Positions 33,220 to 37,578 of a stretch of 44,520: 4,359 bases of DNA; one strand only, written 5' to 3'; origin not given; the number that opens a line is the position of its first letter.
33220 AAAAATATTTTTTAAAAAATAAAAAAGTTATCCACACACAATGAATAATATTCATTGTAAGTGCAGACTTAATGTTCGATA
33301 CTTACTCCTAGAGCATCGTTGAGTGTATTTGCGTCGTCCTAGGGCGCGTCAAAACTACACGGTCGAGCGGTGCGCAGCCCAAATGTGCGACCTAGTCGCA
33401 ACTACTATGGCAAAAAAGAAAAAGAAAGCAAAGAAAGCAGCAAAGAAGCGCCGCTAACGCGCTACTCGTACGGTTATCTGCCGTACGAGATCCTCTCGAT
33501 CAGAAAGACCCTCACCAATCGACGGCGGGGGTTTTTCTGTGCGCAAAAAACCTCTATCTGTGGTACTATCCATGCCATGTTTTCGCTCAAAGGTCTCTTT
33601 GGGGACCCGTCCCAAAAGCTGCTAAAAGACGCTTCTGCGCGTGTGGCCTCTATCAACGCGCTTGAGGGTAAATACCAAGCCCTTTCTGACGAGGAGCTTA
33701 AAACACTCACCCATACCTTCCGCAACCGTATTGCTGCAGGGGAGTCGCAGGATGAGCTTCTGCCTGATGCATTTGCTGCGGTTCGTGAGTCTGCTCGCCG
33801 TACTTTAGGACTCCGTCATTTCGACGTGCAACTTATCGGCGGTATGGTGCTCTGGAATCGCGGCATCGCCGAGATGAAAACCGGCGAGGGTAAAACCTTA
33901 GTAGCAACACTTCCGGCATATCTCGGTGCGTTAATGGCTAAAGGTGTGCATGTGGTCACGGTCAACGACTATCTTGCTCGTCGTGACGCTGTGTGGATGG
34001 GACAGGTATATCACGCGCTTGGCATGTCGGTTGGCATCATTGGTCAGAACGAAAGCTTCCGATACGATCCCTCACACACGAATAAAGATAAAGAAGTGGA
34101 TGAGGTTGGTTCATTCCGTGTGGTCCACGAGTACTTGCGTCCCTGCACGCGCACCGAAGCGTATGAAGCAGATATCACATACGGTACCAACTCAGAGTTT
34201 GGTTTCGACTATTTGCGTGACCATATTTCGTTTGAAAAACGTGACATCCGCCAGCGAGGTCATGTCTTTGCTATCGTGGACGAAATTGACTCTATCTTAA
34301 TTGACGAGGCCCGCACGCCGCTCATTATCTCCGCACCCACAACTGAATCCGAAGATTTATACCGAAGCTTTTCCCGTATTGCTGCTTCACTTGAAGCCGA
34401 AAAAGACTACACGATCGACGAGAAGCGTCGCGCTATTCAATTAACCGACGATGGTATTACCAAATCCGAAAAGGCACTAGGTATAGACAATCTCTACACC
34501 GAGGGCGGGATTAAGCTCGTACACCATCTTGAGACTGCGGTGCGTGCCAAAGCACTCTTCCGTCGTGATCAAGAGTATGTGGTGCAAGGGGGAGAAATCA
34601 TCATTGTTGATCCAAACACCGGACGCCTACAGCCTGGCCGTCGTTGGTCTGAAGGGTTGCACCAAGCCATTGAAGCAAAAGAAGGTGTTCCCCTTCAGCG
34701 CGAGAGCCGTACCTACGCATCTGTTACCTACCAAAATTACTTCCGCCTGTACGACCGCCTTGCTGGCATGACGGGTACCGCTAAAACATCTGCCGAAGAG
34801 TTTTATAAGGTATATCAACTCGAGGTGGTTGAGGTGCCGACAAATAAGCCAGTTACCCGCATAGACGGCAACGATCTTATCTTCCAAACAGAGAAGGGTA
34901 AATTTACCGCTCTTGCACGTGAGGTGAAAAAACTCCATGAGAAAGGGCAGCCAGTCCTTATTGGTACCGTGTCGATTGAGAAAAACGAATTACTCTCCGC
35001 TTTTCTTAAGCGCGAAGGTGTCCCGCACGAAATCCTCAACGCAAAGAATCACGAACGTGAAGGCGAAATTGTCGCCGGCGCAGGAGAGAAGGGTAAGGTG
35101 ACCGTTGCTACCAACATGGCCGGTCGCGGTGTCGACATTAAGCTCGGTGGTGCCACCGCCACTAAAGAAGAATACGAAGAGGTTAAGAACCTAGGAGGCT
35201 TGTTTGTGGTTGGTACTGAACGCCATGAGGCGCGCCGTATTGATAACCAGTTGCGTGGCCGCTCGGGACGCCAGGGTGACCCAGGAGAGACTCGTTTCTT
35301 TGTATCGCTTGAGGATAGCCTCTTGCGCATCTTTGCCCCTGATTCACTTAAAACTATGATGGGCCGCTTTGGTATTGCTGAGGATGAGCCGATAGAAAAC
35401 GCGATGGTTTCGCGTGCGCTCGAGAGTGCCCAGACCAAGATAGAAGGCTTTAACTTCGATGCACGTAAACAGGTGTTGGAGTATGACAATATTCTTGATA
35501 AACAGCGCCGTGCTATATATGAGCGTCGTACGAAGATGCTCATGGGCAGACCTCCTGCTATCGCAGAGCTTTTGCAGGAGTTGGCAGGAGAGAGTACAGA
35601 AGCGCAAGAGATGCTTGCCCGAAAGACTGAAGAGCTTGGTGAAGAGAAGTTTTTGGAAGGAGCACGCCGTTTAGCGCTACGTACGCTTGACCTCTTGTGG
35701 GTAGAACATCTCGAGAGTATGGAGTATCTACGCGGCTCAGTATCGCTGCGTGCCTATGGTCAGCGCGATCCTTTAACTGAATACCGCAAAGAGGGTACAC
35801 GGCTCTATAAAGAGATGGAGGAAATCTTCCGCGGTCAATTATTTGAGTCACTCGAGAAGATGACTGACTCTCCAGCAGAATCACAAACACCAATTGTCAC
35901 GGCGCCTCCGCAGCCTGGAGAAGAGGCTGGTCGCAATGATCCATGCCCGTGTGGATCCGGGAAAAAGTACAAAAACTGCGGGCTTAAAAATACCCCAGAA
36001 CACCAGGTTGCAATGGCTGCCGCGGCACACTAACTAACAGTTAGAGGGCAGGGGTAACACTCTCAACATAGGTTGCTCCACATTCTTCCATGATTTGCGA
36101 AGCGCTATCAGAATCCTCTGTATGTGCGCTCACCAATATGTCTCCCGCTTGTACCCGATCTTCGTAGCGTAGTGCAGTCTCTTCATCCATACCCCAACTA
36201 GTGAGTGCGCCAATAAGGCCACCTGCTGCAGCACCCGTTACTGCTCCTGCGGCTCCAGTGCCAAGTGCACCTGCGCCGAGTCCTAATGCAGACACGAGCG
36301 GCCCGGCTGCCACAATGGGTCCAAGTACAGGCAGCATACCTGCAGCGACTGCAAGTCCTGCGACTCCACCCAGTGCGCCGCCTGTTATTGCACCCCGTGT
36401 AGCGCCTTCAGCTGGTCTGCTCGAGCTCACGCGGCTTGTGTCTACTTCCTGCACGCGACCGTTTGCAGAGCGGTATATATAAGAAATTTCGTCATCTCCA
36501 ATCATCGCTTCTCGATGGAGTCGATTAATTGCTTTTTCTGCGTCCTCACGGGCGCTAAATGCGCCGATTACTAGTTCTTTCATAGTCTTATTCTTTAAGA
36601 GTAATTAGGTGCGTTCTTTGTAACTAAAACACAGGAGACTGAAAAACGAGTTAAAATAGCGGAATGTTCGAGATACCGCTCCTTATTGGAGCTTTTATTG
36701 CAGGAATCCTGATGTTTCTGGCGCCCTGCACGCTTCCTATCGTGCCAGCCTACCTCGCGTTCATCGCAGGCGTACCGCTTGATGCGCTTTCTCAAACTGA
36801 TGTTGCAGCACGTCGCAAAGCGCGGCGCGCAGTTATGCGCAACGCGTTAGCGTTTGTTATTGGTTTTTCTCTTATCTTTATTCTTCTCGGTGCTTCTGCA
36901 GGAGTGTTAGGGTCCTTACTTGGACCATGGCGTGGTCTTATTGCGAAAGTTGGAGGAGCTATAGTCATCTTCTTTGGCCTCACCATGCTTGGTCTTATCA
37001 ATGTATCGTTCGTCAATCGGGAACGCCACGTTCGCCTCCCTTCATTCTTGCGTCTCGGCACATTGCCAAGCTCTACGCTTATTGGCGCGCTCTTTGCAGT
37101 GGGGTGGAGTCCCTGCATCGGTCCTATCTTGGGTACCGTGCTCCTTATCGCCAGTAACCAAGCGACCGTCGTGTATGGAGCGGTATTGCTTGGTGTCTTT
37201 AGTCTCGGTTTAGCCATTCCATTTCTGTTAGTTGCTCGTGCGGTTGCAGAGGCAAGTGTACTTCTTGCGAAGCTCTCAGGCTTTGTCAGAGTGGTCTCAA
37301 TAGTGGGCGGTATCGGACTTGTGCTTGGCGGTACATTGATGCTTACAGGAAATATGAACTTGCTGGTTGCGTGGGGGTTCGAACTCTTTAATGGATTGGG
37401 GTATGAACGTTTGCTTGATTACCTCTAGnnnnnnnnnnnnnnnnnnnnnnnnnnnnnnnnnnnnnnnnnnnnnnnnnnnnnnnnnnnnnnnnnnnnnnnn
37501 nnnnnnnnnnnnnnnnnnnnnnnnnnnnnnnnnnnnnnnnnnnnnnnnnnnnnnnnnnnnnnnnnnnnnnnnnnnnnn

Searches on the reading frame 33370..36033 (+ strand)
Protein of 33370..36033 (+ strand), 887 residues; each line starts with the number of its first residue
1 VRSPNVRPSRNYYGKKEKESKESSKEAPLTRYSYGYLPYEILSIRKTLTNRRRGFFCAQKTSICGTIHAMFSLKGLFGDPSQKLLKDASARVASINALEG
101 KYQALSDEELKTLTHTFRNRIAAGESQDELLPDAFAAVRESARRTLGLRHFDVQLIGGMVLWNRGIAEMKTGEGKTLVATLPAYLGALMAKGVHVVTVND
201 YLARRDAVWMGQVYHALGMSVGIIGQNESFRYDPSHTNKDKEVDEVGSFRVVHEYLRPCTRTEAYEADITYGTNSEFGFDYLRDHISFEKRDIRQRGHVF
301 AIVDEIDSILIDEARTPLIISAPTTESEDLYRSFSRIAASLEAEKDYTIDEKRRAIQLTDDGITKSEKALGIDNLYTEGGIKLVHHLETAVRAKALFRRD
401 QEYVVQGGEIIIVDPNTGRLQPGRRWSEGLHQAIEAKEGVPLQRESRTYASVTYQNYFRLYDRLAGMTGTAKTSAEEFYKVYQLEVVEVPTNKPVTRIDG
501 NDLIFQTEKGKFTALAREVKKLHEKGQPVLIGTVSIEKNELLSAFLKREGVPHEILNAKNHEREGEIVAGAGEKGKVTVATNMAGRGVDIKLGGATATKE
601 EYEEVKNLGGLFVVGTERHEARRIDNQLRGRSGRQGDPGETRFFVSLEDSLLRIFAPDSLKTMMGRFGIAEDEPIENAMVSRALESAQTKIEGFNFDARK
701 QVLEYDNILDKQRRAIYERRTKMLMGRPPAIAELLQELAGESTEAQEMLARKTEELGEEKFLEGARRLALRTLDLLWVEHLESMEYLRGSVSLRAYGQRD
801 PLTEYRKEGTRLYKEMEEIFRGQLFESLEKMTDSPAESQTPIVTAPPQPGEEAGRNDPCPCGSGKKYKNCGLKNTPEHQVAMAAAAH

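Call 7: search_protein_families(library=pfam, proteins=[window:33370-36033:+], max_evalue=0.00001)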
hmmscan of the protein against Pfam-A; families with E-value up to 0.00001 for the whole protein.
window:33370-36033:+ (887 aa): 5 families
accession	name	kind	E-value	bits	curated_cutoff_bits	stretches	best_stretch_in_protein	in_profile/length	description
PF07517.20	SecA_DEAD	-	4.4e-117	390.9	24.6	1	74-478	2-289/290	SecA DEAD-like domain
PF21090.3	P-loop_SecA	-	1.6e-78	263.5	27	2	494-598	1-105/205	SecA P-loop domain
PF07516.18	SecA_SW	-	1.7e-41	142.9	26.7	2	674-738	1-64/200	SecA Wing and Scaffold domain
PF01043.26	SecA_PP_bind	-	3.2e-39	134.3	23.5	1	327-435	2-110/110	SecA preprotein cross-linking domain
PF02810.21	SEC-C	-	8.9e-08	32.3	20.4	1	855-870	1-16/19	SEC-C motif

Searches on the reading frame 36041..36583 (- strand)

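Call 7: search_protein_families(library=pfam, proteins=[window:36041-36583:-], max_evalue=0.00001)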
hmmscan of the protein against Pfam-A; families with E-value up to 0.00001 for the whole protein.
window:36041-36583:- (180 aa): 0 families

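Call 35: search_protein_families(library=pfam, proteins=[window:36041-36583:-], max_evalue=0.01)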
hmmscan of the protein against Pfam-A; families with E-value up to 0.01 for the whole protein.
window:36041-36583:- (180 aa): 1 family
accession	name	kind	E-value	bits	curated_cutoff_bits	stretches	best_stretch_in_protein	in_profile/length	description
PF13488.11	Gly-zipper_Omp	-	0.0023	18.3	25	0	98-135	7-45/46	Glycine zipper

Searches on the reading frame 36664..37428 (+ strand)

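Call 8: search_protein_families(library=pfam, proteins=[window:36664-37428:+], max_evalue=0.00001)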
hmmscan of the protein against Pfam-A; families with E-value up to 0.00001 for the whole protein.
window:36664-37428:+ (254 aa): 1 family
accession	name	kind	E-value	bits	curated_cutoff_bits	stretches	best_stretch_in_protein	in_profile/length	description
PF02683.22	DsbD_TM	-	1.7e-16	60.6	27.1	1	7-218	5-206/219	Cytochrome C biogenesis protein transmembrane domain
